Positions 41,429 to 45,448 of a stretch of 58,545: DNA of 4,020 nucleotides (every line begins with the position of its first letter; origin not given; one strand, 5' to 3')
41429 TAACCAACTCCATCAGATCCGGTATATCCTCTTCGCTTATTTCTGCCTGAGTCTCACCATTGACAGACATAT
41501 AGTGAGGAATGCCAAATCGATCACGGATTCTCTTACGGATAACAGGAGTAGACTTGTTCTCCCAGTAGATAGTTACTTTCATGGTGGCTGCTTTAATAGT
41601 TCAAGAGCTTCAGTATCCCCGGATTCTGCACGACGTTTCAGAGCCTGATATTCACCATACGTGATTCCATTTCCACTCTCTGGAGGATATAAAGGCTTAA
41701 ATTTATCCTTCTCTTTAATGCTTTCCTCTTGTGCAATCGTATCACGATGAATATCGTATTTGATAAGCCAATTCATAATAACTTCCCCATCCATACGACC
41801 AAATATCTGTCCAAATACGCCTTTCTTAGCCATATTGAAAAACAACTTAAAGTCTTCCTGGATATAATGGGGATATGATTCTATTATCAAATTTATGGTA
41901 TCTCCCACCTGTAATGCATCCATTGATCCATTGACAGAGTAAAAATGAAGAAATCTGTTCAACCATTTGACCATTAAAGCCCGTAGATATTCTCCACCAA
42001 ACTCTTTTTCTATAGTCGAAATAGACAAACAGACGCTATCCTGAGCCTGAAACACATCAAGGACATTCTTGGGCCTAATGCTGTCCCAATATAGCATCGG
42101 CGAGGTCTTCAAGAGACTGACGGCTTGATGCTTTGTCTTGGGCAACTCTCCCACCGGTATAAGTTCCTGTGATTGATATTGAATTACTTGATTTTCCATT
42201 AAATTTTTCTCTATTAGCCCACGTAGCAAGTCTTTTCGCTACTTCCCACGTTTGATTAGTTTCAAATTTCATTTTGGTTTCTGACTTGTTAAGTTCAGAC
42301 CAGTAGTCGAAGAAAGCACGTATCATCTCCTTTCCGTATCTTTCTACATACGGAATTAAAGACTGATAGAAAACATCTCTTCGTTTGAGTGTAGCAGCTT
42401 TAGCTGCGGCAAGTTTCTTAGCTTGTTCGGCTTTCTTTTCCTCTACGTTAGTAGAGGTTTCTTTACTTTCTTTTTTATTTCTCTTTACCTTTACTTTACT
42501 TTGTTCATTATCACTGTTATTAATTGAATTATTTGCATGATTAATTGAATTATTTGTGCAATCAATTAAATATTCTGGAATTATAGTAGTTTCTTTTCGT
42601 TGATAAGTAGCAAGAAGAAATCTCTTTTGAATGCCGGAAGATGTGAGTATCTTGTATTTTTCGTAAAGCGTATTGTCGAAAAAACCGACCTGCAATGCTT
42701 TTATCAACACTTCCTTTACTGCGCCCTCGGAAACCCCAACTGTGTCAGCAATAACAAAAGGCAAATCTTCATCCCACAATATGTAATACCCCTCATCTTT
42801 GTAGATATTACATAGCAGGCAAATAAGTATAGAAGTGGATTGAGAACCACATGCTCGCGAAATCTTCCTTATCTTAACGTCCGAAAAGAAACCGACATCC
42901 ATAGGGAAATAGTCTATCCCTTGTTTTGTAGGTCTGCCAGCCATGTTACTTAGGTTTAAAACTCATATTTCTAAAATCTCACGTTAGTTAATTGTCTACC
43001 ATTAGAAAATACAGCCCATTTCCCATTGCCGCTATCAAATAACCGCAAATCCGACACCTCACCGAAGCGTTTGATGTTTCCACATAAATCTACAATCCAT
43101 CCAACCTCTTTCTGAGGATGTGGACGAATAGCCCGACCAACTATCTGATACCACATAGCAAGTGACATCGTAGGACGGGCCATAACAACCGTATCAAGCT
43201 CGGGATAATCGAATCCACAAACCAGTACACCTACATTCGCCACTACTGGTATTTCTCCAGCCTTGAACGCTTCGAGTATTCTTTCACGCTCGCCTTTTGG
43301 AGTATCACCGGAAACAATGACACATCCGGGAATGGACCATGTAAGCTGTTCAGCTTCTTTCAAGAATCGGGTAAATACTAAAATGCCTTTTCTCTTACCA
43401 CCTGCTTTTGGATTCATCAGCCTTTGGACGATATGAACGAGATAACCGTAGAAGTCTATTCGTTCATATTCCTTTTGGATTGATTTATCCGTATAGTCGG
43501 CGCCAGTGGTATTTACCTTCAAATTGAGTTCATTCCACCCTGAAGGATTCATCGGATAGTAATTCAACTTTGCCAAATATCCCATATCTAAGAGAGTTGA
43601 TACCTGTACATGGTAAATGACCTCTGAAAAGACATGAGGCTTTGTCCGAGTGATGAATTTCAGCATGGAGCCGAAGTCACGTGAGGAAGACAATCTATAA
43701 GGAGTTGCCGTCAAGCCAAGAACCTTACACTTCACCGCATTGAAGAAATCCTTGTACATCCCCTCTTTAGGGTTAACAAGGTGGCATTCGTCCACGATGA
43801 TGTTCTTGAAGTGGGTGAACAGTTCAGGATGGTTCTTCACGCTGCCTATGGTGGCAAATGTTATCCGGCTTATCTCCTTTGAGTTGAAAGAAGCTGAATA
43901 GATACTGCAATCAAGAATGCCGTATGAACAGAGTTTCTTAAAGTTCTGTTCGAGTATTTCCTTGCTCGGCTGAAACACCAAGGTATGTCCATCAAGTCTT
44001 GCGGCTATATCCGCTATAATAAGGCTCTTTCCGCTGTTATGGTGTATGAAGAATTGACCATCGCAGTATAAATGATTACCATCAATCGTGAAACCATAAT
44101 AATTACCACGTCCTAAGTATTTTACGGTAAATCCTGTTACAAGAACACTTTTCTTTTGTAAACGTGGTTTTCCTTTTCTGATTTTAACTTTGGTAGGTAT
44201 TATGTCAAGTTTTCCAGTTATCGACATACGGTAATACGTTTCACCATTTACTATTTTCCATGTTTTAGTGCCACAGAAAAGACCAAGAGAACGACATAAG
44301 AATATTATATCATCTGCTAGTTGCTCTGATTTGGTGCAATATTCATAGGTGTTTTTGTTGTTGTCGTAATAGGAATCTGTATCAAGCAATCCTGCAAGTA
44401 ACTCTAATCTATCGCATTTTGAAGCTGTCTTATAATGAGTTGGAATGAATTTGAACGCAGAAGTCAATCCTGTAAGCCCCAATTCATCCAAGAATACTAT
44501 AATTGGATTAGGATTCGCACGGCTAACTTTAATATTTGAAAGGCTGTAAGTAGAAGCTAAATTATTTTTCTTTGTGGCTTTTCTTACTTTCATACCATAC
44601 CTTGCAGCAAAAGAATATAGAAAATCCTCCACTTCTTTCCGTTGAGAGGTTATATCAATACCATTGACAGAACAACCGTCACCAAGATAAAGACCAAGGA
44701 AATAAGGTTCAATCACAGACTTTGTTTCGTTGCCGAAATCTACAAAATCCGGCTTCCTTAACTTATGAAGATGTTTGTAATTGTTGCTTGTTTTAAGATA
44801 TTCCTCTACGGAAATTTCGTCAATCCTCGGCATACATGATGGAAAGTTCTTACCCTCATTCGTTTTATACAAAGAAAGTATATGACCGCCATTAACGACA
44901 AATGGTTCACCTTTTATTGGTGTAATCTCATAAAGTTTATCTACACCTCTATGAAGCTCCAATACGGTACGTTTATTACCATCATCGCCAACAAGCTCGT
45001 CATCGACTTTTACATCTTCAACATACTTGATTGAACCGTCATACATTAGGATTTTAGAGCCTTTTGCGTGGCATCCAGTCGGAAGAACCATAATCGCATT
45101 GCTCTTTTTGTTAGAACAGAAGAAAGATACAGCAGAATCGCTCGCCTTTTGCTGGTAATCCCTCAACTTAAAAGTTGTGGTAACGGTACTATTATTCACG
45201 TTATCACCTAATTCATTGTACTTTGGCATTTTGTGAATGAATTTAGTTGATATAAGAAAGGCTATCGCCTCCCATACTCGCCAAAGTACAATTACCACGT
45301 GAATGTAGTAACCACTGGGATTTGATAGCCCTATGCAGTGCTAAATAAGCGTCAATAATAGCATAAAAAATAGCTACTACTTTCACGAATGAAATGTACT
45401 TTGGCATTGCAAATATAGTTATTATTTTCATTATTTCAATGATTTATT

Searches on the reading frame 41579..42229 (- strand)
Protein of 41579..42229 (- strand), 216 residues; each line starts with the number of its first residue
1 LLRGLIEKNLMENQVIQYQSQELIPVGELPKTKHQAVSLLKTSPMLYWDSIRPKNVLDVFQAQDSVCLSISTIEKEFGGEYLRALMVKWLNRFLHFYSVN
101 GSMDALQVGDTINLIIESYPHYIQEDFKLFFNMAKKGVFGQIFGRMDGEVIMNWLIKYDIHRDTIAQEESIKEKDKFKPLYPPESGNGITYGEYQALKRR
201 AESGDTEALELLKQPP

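Call 81: search_protein_families(library=pfam, proteins=[window:41579-42229:-], max_evalue=0.001)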
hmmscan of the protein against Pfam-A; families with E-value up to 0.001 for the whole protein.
window:41579-42229:- (216 aa): 1 family
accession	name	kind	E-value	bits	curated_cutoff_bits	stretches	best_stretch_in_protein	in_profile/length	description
PF20338.3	DUF6633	-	2.3e-08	34.9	27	1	111-202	10-102/105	Family of unknown function (DUF6633)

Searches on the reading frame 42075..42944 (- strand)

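Call 81: search_protein_families(library=pfam, proteins=[window:42075-42944:-], max_evalue=0.001)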
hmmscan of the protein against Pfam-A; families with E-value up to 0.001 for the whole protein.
window:42075-42944:- (289 aa): 1 family
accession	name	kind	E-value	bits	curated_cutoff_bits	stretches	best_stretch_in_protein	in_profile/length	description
PF14297.12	Lin1244_N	-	5e-28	98.1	25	1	12-105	1-95/95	Lin1244/Lin1753-like, N-terminal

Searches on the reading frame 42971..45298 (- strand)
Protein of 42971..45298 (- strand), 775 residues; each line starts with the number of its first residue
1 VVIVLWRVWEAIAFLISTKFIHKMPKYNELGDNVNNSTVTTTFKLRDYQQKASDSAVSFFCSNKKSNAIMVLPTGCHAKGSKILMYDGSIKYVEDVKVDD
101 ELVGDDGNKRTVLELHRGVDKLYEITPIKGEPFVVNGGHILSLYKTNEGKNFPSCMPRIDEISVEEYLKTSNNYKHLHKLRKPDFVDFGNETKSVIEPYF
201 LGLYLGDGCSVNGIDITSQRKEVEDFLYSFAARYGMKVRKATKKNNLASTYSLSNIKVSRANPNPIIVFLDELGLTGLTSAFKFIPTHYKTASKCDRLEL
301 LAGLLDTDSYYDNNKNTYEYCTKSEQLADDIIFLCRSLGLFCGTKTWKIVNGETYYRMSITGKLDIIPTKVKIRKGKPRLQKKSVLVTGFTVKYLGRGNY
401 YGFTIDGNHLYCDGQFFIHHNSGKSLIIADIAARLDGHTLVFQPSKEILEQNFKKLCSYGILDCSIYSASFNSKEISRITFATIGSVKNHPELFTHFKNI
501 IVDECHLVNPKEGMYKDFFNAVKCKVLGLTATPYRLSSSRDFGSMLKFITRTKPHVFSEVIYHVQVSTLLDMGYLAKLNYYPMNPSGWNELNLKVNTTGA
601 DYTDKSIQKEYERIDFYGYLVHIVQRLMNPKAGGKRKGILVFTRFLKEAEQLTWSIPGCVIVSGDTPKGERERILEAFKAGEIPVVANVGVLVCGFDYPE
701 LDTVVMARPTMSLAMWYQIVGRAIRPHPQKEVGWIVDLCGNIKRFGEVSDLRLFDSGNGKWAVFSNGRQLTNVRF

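Call 81: search_protein_families(library=pfam, proteins=[window:42971-45298:-], max_evalue=0.001)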
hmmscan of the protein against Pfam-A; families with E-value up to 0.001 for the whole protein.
window:42971-45298:- (775 aa): 6 families
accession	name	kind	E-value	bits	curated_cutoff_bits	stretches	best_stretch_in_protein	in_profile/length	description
PF05203.21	Hom_end_hint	-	2.5e-16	60.8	32.1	1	76-144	1-78/228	Hom_end-associated Hint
PF04851.21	ResIII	-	1.4e-14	54.8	22.5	1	422-535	34-164/164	Type III restriction enzyme, res subunit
PF00271.37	Helicase_C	-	3.5e-14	53.4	23.5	1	635-726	14-109/110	Helicase conserved C-terminal domain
PF14528.11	LAGLIDADG_3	-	2.1e-08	34.7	22.5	1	298-365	4-73/82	LAGLIDADG-like domain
PF05204.19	Hom_end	-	3.1e-06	27.7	21.1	0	296-346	13-64/110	Homing endonuclease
PF00270.35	DEAD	-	8.7e-06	26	26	1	422-533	25-160/167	DEAD/DEAH box helicase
